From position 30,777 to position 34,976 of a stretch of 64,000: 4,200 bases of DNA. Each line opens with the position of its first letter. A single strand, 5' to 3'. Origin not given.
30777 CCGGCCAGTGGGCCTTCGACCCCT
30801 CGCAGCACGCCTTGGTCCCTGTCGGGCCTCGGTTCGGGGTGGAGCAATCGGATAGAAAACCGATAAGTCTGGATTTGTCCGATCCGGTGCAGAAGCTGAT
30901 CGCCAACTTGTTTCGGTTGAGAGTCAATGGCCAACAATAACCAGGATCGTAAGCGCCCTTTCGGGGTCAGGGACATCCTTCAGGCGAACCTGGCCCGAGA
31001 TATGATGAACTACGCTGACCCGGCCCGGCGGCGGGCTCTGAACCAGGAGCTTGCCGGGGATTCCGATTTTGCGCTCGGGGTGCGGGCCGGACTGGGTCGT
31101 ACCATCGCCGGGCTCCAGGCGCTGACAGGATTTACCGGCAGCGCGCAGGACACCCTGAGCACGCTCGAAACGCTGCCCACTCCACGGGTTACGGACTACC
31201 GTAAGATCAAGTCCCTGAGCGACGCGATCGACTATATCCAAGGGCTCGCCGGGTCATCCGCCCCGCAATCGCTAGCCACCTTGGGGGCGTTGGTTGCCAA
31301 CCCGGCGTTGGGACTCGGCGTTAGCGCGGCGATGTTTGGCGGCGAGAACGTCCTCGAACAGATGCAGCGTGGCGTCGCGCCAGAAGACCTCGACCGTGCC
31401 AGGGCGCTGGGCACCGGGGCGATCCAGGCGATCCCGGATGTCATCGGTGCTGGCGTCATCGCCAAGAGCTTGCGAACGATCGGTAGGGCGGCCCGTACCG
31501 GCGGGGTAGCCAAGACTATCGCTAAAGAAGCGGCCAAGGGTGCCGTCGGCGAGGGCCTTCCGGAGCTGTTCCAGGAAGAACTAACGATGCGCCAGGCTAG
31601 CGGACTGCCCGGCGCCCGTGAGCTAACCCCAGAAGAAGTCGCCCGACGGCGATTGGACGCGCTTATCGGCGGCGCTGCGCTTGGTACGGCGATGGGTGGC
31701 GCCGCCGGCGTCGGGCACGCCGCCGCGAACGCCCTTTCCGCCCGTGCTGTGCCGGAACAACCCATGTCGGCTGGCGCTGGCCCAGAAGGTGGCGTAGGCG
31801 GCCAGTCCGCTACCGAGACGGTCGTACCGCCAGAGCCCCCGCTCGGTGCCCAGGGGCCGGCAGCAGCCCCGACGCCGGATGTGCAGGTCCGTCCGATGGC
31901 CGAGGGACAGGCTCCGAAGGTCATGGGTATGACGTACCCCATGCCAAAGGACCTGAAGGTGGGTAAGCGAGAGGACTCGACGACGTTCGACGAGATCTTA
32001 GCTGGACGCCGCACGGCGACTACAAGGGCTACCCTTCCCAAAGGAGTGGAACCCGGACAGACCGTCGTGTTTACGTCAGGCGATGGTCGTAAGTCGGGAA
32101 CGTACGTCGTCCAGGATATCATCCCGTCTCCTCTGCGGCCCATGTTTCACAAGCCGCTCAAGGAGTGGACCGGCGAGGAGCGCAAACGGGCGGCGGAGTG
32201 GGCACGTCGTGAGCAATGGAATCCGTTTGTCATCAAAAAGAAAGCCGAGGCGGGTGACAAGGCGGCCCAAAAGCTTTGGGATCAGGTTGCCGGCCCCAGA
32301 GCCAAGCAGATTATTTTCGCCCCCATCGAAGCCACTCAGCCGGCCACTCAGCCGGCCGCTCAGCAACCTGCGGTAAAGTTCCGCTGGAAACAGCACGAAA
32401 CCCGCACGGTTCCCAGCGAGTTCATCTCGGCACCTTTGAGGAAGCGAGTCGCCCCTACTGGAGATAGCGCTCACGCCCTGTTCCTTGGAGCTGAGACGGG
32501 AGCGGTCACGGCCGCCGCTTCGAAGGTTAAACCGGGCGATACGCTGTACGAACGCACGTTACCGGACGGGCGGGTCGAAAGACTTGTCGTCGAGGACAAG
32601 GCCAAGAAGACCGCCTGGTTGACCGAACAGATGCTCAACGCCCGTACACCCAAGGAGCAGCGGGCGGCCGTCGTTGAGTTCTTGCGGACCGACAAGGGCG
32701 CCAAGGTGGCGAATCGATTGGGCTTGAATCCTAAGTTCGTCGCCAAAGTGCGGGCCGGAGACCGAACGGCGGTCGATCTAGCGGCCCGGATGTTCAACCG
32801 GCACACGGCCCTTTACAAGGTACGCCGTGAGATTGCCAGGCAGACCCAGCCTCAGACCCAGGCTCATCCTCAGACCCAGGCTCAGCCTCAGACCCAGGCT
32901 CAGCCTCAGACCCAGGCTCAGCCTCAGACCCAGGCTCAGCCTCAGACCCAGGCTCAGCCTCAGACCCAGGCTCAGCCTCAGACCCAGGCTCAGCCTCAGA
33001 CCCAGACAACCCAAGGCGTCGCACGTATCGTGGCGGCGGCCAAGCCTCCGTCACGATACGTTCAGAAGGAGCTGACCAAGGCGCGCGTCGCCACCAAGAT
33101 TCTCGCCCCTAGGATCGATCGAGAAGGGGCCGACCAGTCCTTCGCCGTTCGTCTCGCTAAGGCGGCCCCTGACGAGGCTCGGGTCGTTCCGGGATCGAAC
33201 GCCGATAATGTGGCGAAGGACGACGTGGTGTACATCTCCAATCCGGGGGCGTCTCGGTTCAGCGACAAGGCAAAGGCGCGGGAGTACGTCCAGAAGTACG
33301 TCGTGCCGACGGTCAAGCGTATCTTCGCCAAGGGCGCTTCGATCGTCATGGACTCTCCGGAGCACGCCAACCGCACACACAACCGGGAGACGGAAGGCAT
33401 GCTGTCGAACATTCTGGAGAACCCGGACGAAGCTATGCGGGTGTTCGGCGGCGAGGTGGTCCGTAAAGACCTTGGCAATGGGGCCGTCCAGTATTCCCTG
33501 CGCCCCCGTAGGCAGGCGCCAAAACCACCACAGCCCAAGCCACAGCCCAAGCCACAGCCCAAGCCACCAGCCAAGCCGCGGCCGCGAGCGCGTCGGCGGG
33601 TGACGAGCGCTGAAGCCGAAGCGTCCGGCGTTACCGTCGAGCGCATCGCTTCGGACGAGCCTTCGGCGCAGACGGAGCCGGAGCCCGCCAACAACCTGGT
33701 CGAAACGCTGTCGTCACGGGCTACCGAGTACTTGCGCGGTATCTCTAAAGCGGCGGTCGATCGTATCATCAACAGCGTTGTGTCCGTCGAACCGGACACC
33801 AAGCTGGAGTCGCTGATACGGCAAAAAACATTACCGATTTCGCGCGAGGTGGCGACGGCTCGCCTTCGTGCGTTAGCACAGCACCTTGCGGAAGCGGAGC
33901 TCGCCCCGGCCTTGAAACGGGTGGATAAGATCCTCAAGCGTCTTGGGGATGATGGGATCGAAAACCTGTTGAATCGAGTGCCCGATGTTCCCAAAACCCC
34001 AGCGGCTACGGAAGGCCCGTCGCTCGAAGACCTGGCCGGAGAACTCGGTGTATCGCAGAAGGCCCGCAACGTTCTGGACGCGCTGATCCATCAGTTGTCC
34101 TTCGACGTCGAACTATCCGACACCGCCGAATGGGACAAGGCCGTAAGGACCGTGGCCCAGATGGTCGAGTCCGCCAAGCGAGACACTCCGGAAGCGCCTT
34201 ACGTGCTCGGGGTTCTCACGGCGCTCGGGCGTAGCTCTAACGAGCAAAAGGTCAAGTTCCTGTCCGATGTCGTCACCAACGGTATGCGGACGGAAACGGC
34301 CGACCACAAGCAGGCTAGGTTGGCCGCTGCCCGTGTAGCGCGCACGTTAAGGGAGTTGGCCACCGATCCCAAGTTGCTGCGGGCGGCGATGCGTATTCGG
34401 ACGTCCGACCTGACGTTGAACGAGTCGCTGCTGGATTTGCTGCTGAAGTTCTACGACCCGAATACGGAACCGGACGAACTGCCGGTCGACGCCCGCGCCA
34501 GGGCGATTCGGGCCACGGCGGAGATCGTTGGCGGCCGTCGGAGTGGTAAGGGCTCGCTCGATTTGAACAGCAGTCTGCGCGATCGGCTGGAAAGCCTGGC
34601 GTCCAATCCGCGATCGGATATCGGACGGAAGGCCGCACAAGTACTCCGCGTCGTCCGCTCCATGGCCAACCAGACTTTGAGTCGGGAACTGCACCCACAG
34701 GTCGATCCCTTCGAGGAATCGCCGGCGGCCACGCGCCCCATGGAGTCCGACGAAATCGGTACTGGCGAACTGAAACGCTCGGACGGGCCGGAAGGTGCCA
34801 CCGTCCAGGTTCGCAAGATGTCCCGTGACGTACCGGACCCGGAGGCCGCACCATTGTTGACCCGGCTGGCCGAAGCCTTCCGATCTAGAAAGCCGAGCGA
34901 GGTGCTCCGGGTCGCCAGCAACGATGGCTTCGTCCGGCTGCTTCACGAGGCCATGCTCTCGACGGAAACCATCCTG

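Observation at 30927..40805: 3292-aa single-ORF giant protein with mixed domains and a membrane-active C-terminus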

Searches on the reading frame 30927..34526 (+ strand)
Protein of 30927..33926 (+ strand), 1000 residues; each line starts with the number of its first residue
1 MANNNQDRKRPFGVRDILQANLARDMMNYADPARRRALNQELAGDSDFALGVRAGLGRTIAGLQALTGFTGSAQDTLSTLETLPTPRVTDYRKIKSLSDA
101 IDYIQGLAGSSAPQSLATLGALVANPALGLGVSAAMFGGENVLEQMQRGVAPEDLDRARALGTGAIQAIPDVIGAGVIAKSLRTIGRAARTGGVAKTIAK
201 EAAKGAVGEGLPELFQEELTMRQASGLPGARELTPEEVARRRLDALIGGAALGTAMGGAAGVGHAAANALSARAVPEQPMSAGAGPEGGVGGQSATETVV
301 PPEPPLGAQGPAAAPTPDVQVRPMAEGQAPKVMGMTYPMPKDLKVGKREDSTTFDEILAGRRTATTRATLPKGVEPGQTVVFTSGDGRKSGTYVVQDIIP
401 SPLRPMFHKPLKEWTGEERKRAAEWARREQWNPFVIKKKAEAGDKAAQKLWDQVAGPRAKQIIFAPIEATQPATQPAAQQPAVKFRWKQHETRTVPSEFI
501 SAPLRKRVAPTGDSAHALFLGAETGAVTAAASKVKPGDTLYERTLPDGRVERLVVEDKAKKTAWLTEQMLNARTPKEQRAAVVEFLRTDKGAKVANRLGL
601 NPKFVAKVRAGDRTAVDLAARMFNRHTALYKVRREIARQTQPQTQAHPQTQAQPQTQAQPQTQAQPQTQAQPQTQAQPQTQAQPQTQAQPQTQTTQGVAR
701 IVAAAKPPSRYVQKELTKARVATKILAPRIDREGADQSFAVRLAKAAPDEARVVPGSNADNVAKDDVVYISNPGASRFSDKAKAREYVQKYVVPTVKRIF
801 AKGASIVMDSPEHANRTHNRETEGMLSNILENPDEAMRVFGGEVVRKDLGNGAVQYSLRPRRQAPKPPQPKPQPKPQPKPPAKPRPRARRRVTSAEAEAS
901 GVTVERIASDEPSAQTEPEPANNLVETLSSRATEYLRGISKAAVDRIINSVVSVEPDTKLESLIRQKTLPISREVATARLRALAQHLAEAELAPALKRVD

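Call 36: search_dna_similar(query=window:30927-33926:+, collection=phages, mode=protein, max_evalue=0.01, max_rows=30)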
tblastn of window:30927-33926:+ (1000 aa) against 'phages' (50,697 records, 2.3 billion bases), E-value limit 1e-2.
No match.

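Call 112: predict_structure(alignment_id=A4)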
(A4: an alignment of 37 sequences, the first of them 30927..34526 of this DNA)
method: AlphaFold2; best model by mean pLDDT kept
length: 1200 residues; sequences in the alignment: 37
mean_pLDDT: 55.8   pTM: 0.41
mean pLDDT of the five models: 55.8, 52.7, 52.2, 51.9, 51.8
residues with pLDDT >= 90: 164; 70-90: 183; 50-70: 255; < 50: 598
segments of 3 or more residues with pLDDT < 50: 1-14, 270-372, 387-389, 395-400, 456-534, 640-720, 728-730, 732-738, 743-785, 798-800, 805-826, 828-830, 835-922, 935-937, 949-973, 1018-1033, 1045-1065, 1101-1103, 1143-1172, 1198-1200
pLDDT, mean of each block of 10 residues (from residue 1): 39 51 63 79 90 95 95 95 94 94 95 91 90 94 94 93 93 79 75 76 80 92 92 93 91 72 52 38 32 30 35 34 30 27 28 34 31 54 51 47 60 79 73 59 71 50 33 32 30 29 29 36 38 57 75 64 60 74 85 80 92 89 74 60 36 33 33 32 31 34 33 35 51 46 45 34 32 36 49 53 48 37 42 43 32 33 38 42 39 43 35 38 52 49 49 37 42 50 50 50 56 49 39 53 47 35 52 74 75 65 58 69 61 66 44 35 41 54 64 53
secondary structure, 60 per line:
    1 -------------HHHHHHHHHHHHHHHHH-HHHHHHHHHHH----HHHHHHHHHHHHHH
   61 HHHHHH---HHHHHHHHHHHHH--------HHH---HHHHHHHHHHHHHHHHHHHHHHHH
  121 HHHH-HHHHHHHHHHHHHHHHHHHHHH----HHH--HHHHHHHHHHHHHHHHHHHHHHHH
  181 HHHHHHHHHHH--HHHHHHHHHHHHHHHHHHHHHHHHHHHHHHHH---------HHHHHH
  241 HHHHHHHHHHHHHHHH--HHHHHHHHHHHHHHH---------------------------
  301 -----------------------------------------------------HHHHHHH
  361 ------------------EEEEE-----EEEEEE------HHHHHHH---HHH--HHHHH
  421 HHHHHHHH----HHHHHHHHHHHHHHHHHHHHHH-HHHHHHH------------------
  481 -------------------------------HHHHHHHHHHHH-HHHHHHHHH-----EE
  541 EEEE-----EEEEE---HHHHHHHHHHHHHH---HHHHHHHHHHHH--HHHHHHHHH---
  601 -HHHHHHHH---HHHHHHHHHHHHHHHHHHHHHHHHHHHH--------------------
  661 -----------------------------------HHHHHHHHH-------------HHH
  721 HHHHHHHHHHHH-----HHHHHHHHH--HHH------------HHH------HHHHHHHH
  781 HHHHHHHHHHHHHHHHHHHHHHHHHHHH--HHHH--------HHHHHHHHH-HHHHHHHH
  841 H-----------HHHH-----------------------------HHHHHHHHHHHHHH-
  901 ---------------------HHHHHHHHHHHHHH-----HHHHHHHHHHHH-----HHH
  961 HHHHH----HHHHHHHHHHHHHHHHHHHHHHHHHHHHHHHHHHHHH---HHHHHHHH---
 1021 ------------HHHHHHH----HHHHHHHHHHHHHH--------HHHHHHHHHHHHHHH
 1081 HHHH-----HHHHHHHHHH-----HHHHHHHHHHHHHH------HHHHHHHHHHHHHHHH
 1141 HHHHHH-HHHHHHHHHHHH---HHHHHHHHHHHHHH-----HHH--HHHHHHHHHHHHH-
elements in order (helices of 4 or more, strands of 3 or more residues): H14-30 H32-42 H47-66 H70-82 H97-124 H126-147 H157-191 H194-225 H235-256 H259-273 H354-360 E379-383 E389-394 H401-407 H416-428 H433-454 H456-462 H512-523 H525-533 E539-544 E550-554 H558-571 H575-586 H589-597 H602-609 H613-640 H696-704 H718-732 H738-746 H773-808 H811-814 H823-831 H833-841 H853-856 H886-899 H922-935 H941-952 H958-965 H970-1006 H1010-1017 H1033-1039 H1044-1057 H1066-1084 H1090-1099 H1105-1118 H1125-1146 H1148-1159 H1163-1176 H1187-1199

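Call 114: fold_search(model_id=the predicted structure, library=viral)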
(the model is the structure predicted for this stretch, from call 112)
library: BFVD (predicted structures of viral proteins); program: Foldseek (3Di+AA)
matches with E <= 10: 152; with E <= 0.001: 1
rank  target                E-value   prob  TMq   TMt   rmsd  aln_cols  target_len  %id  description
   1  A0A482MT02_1          3.7e-04  0.97  0.12  0.13  45.4      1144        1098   12  Large polyvalent protein associated domain-containing protein [Escherichia phage PTXU04]
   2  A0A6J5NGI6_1          2.7e-03  0.97  0.12  0.17  32.8       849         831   15  Large polyvalent protein associated domain-containing protein [uncultured Caudovirales phage]
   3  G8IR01                6.2e-03  0.77  0.09  0.10  33.6       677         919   14  MuF-like minor capsid protein [Mycobacterium phage Fionnbharth]
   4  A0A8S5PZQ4            7.4e-03  0.95  0.10  0.18  25.8       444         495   17  RNA polymerase (Fragment) [Podoviridae sp. ctIlO27]
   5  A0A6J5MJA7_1          5.5e-02  0.11  0.05  0.05  55.6      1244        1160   13  EF-hand domain-containing protein [uncultured Caudovirales phage]
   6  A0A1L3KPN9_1          5.8e-02  0.15  0.08  0.07  38.1      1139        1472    9  RNA-dependent RNA polymerase [Wenling crustacean virus 8]
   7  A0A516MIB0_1          7.9e-02  0.97  0.13  0.13  10.2       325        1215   12  (no name in the UniProt tables at hand)
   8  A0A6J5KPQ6            9.1e-02  0.14  0.06  0.09  44.1       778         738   12  Uncharacterized protein [uncultured Caudovirales phage]
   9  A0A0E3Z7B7            9.9e-02  0.13  0.05  0.08  37.0       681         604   14  Orf1629 [Lambdina fiscellaria nucleopolyhedrovirus]
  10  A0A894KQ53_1          1.2e-01  0.20  0.08  0.08  45.0       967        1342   11  Polyprotein [Feksystermes virus]
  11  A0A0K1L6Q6            1.6e-01  0.08  0.05  0.05  49.4       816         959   12  ORF_018L [Scale drop disease virus]
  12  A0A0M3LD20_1          1.8e-01  0.09  0.07  0.06  51.2      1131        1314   12  Large tegument protein [Testudinid alphaherpesvirus 3]
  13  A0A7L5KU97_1          2.0e-01  0.13  0.06  0.07  40.5       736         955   13  (no name in the UniProt tables at hand)
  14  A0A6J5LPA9            2.8e-01  0.14  0.04  0.11  38.0       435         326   14  Uncharacterized protein [uncultured Caudovirales phage]
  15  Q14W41                3.2e-01  0.08  0.06  0.06  39.7       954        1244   12  ORF65 [Ranid herpesvirus 2]
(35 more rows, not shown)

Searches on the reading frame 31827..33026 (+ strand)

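Call 14: search_protein_families(library=pfam, proteins=[window:31827-33026:+], max_evalue=5)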
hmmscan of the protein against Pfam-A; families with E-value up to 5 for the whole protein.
window:31827-33026:+ (400 aa): 4 families
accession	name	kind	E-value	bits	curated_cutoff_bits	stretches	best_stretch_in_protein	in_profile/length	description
PF04266.20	ASCH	-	0.029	15.5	21.2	1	53-120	7-67/103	ASCH domain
PF05887.16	Trypan_PARP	-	0.03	14.7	100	1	337-391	54-108/134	Procyclic acidic repetitive protein (PARP)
PF14650.11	FAM75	-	0.18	11.6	24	1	318-394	47-125/382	FAM75 family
PF15101.11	TERB2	-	3.5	7.9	27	0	329-391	97-159/207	Telomere-associated protein TERB2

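Call 27: search_protein_families(library=ncbifam, proteins=[window:31827-33026:+], max_evalue=1)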
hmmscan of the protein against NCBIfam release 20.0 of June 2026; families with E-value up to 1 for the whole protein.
window:31827-33026:+ (400 aa): 1 family
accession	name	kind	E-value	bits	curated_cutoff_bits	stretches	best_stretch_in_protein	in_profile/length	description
NF050068.1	Rv0804_CPBP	equivalog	0.094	12.3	200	1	267-346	13-92/197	Rv0804 family intramembrane glutamic endopeptidase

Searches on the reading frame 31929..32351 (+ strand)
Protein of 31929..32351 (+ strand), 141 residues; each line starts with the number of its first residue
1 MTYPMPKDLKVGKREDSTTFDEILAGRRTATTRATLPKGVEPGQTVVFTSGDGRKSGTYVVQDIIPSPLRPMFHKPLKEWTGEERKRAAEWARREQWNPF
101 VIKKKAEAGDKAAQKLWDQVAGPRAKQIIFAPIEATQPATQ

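Call 85: search_protein_families(library=pfam, proteins=[window:31929-32351:+], max_evalue=1)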
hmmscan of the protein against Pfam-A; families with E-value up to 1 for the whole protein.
seq(141 aa): 1 family
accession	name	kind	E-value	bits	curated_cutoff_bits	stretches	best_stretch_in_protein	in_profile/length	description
PF04266.20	ASCH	-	0.0041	18.2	21.2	1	19-87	7-83/103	ASCH domain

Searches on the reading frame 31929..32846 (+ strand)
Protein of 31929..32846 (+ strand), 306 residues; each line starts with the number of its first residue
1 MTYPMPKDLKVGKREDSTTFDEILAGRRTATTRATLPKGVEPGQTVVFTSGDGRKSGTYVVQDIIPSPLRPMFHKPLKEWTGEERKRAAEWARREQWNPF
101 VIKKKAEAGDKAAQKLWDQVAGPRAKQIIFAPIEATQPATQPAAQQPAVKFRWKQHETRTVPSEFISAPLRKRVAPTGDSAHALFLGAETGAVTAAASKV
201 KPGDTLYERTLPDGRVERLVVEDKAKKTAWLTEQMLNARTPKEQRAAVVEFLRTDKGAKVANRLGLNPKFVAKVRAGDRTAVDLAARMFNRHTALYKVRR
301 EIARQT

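Call 91: find_homologous_proteins(query=window:31929-32846:+, max_evalue=0.001)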
Query window:31929-32846:+: 5415 candidates shared short words with the query, none scored E <= 0.001.

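Call 133: search_protein_families(library=phrogs, proteins=[window:31929-32846:+], max_evalue=0.01)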
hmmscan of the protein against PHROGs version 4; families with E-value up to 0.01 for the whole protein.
window:31929-32846:+ (306 aa): 0 families

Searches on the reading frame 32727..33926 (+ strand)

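Call 14: search_protein_families(library=pfam, proteins=[window:32727-33926:+], max_evalue=5)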
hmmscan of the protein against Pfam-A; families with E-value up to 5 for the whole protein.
window:32727-33926:+ (400 aa): 4 families
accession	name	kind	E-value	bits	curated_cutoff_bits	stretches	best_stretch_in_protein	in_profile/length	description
PF05887.16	Trypan_PARP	-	6.4e-05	23.4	100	2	37-99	54-120/134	Procyclic acidic repetitive protein (PARP)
PF10152.14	CCDC53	-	0.49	11.3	24.6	1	49-138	61-144/147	Subunit CCDC53 of WASH complex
PF24332.1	DUF7500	-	0.83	10.1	27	1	51-140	37-103/187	Family of unknown function (DUF7500)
PF15101.11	TERB2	-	1.6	9.1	27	1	29-91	97-159/207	Telomere-associated protein TERB2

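Call 27: search_protein_families(library=ncbifam, proteins=[window:32727-33926:+], max_evalue=1)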
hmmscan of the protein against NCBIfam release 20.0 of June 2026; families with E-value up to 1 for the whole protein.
window:32727-33926:+ (400 aa): 5 families
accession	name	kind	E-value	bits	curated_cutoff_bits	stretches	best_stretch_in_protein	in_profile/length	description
NF008084.0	PRK10819.1-5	equivalog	0.00012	22.1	315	2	260-329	85-156/249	TonB system transport protein TonB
NF038014.1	Chlamy_inclu_1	subfamily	0.037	14.4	200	0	260-375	66-176/238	inclusion-associated protein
NF043060.1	MAP_0585_fam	equivalog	0.12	12.4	170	1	41-96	70-133/319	MAP_0585 family protein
NF047351.1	lipase_YSIRK_Sa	exception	0.41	8.9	650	1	42-93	170-221/704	YSIRK-targeted triacylglycerol lipase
NF033845.1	MSCRAMM_ClfB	exception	0.49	8.2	999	1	218-288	498-572/871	MSCRAMM family adhesin clumping factor ClfB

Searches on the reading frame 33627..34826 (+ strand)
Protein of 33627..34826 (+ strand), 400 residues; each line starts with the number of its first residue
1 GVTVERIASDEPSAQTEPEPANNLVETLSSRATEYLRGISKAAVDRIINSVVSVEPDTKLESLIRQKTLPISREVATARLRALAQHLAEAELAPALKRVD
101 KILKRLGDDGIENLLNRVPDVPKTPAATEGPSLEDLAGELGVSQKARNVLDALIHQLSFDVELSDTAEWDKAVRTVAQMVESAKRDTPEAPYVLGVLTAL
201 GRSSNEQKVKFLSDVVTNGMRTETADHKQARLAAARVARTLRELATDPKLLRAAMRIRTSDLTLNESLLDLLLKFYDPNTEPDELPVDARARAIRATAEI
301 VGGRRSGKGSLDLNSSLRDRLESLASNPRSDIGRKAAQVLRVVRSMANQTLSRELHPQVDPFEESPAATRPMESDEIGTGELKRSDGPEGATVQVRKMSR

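Call 14: search_protein_families(library=pfam, proteins=[window:33627-34826:+], max_evalue=5)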
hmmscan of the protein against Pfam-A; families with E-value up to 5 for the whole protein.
window:33627-34826:+ (400 aa): 0 families

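Call 27: search_protein_families(library=ncbifam, proteins=[window:33627-34826:+], max_evalue=1)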
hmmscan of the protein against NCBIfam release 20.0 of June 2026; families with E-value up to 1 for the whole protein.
window:33627-34826:+ (400 aa): 1 family
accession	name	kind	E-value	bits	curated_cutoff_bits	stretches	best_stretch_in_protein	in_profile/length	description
NF002377.0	PRK01371.1-4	equivalog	0.029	14.8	96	0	332-359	28-58/119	sec-independent translocase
